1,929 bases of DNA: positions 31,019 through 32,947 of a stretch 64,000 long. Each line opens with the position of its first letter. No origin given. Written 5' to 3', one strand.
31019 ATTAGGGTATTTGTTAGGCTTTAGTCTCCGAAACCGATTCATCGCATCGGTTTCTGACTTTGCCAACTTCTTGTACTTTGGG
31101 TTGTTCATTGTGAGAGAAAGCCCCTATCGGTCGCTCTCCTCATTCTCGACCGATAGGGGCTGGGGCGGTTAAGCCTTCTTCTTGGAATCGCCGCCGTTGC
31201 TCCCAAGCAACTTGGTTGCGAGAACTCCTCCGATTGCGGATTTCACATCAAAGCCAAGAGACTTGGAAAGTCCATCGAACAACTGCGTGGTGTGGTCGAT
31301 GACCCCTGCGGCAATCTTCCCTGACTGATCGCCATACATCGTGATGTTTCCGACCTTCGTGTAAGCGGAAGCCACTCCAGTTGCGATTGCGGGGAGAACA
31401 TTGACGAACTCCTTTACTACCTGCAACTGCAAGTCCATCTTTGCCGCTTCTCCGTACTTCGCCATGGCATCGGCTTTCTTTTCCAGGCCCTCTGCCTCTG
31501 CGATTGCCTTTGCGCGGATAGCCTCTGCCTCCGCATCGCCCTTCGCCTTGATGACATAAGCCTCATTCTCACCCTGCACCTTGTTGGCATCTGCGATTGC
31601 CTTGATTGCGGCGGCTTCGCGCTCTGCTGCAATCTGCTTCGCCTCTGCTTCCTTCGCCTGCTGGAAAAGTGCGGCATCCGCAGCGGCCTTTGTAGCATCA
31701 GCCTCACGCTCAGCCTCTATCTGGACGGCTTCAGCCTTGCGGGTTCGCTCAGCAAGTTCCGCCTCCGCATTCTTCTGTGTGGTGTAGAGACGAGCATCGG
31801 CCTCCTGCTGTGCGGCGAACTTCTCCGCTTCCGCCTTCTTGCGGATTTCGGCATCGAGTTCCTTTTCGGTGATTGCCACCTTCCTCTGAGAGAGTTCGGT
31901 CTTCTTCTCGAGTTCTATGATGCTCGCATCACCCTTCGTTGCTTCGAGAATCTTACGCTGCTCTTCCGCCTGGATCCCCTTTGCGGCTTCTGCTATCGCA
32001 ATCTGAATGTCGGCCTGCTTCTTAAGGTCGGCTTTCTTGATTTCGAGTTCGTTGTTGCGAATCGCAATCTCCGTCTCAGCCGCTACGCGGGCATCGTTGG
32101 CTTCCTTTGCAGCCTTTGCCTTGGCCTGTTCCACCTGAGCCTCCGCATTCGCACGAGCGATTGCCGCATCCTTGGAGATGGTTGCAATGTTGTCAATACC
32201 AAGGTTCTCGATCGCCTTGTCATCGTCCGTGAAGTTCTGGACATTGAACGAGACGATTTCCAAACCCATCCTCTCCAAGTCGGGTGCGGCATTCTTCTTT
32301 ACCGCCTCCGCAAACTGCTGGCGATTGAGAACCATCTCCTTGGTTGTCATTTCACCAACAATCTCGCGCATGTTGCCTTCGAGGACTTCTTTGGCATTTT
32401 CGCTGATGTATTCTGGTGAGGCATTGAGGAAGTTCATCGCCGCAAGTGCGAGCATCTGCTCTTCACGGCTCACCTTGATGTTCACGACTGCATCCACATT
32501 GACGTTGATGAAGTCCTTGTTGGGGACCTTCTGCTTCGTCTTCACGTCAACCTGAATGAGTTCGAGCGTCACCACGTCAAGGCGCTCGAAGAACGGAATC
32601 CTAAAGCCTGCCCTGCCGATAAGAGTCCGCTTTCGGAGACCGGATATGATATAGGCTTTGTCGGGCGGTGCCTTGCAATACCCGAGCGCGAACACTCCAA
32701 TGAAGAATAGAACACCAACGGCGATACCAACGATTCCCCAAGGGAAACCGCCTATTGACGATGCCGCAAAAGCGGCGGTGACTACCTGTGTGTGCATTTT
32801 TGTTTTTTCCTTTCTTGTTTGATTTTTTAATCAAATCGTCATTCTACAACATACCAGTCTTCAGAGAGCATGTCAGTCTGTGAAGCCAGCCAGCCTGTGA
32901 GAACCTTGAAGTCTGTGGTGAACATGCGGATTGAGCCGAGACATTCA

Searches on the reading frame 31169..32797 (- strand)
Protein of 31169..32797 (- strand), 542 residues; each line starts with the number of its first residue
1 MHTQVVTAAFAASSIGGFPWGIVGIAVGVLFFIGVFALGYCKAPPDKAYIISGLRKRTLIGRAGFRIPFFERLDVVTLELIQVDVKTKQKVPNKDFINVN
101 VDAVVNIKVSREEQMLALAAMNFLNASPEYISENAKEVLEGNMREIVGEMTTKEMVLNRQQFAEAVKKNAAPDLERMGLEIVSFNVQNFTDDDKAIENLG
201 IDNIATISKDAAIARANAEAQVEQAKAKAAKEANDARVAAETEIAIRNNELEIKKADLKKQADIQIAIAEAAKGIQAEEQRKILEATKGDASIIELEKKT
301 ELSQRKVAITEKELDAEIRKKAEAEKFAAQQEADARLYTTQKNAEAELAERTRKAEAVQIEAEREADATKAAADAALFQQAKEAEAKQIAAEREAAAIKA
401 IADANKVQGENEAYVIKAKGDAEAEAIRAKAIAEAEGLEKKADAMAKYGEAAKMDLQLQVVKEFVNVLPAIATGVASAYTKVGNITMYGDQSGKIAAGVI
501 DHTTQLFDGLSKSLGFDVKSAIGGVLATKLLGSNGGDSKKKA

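Call 11: search_protein_families(library=pfam, proteins=[window:31169-32797:-])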
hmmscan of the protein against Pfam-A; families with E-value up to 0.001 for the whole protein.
window:31169-32797:- (542 aa): 2 families
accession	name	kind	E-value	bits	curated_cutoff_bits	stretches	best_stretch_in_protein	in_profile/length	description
PF01145.31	Band_7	-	5.7e-24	85.6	23.6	1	48-220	8-176/176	SPFH domain / Band 7 family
PF15975.10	Flot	-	1.5e-05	25.5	27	1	421-488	10-74/124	Flotillin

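Call 12: search_protein_families(library=phrogs, proteins=[window:31169-32797:-])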
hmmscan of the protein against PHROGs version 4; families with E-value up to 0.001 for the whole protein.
window:31169-32797:- (542 aa): 0 families

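Call 75: find_homologous_proteins(query=window:31169-32797:-, max_evalue=1e-10)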
Query window:31169-32797:- (542 aa): 7471 proteins with E <= 1e-10 among 8000 candidates; the best 120 are listed.
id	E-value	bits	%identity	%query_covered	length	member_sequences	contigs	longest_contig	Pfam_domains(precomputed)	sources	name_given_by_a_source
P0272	0.0e+0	1076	98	100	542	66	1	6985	PF01145.32,PF15975.11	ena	-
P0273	8.6e-289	976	89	99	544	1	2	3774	PF01145.32,PF15975.11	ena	-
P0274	1.0e-288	976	88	99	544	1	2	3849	PF01145.32,PF15975.11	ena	-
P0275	1.5e-287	972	89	99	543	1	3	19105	PF01145.32,PF15975.11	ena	-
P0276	5.6e-287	970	88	100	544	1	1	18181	PF01145.32,PF15975.11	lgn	-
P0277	7.6e-287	970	89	99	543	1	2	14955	PF01145.32,PF15975.11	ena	-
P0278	1.2e-286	969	89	99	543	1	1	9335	PF01145.32,PF15975.11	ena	-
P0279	3.0e-286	968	89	99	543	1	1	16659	PF01145.32,PF15975.11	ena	-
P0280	3.3e-286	968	90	99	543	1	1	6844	PF01145.32,PF15975.11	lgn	-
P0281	3.4e-286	967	90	99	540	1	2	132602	PF01145.32,PF15975.11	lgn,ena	-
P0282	3.2e-285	964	89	98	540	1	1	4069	PF01145.32,PF15975.11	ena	-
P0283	3.7e-285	964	89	99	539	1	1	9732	PF01145.32,PF15975.11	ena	-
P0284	1.1e-284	962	90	99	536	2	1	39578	PF01145.32,PF15975.11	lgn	-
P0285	2.7e-282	955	88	100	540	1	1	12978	PF01145.32,PF15975.11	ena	-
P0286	4.7e-281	951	88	99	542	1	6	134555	PF01145.32,PF15975.11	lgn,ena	-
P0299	5.7e-264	894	86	95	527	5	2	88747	PF01145.32,PF15975.11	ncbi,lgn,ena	-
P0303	9.8e-260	880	83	97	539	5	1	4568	PF01145.32,PF15975.11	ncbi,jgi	jgi:flotillin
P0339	1.6e-175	603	59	96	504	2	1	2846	PF01145.32,PF15975.11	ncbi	-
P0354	8.7e-167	574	61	92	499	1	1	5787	PF01145.32,PF15975.11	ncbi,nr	ncbi:MAG: hypothetical protein IKO65_03555 [Victivallales bacterium]|nr:hypothetical protein [Victiv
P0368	2.1e-162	559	58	96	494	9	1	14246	PF01145.32,PF15975.11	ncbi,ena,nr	ncbi:MAG: hypothetical protein IJT83_07690 [Victivallales bacterium]|nr:hypothetical protein [Victiv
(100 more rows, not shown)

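Call 76: list_cluster_members(proteins=[P0299, P0303, P0339, P0354, P0368, P0179, P0270])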
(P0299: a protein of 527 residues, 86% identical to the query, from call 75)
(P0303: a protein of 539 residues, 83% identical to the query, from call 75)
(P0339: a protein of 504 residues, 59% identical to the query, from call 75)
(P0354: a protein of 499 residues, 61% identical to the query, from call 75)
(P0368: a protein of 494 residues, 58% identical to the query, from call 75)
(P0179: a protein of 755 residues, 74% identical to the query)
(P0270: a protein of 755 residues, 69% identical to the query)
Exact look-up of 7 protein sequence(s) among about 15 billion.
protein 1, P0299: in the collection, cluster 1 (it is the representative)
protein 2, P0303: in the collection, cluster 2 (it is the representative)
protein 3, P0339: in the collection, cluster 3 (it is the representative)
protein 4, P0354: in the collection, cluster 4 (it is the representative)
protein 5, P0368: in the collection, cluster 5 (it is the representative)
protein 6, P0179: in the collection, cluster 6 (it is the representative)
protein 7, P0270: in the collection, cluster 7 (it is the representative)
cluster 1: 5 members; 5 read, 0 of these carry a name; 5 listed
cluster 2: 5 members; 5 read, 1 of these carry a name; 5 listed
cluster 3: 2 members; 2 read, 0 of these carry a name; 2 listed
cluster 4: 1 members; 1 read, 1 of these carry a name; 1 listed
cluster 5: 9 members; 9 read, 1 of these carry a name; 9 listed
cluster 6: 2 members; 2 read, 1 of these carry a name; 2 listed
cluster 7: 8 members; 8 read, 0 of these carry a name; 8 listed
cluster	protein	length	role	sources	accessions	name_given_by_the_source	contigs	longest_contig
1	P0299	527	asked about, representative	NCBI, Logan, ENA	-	-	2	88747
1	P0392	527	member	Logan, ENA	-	-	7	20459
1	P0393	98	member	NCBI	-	-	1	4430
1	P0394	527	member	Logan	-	-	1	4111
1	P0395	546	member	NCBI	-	-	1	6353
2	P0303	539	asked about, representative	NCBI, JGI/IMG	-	flotillin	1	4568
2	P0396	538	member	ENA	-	-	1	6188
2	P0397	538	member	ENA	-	-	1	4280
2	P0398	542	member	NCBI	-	-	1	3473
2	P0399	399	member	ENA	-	-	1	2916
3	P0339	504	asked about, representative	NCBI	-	-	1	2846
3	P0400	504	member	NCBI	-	-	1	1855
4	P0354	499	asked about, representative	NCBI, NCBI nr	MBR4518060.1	MAG: hypothetical protein IKO65_03555 [Victivallales bacterium] | hypothetical protein [Victivallales bacterium]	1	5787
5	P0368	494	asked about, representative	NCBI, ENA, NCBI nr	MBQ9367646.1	MAG: hypothetical protein IJT83_07690 [Victivallales bacterium] | hypothetical protein [Victivallales bacterium]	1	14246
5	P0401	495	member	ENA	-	-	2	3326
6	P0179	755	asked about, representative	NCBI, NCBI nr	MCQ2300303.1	MAG: anaerobic ribonucleoside-triphosphate reductase [Bacteroidales bacterium] | anaerobic ribonucleoside-triphosphate reductase [Bacteroidales bacterium]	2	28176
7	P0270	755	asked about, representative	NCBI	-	-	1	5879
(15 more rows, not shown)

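Call 77: find_encoding_contigs(protein=P0368, flank=10000, max_places=2)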
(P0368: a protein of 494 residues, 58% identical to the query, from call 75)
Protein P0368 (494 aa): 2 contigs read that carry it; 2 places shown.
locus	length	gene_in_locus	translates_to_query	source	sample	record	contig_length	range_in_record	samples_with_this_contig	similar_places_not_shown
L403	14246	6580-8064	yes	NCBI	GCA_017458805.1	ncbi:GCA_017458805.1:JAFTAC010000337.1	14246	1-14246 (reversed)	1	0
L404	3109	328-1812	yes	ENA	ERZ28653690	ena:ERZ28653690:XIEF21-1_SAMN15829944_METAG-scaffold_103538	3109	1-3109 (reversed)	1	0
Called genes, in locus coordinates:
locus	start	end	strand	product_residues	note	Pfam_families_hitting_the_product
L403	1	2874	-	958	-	PF05592:Bac_rhamnosid (weak), PF17389:Bac_rhamnosid6H, PF01204:Trehalase (weak), PF22422:MGH1-like_GH (weak), PF17390:Bac_rhamnosid_C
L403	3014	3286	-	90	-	PF00381:PTS-HPr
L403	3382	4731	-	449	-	-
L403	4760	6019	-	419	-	PF01408:GFO_IDH_MocA, PF22725:GFO_IDH_MocA_C3 (faint), PF19051:GFO_IDH_MocA_C2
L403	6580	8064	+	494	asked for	PF01145:Band_7, PF15975:Flot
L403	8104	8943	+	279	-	PF18306:LDcluster4 (weak), PF03641:Lysine_decarbox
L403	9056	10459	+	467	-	PF01225:Mur_ligase, PF08245:Mur_ligase_M, PF02875:Mur_ligase_C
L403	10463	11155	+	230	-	PF01128:IspD, PF12804:NTP_transf_3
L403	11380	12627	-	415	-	-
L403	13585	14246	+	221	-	PF07596:SBP_bac_10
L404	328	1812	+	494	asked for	PF01145:Band_7, PF15975:Flot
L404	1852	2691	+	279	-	PF18306:LDcluster4 (weak), PF03641:Lysine_decarbox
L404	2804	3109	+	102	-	?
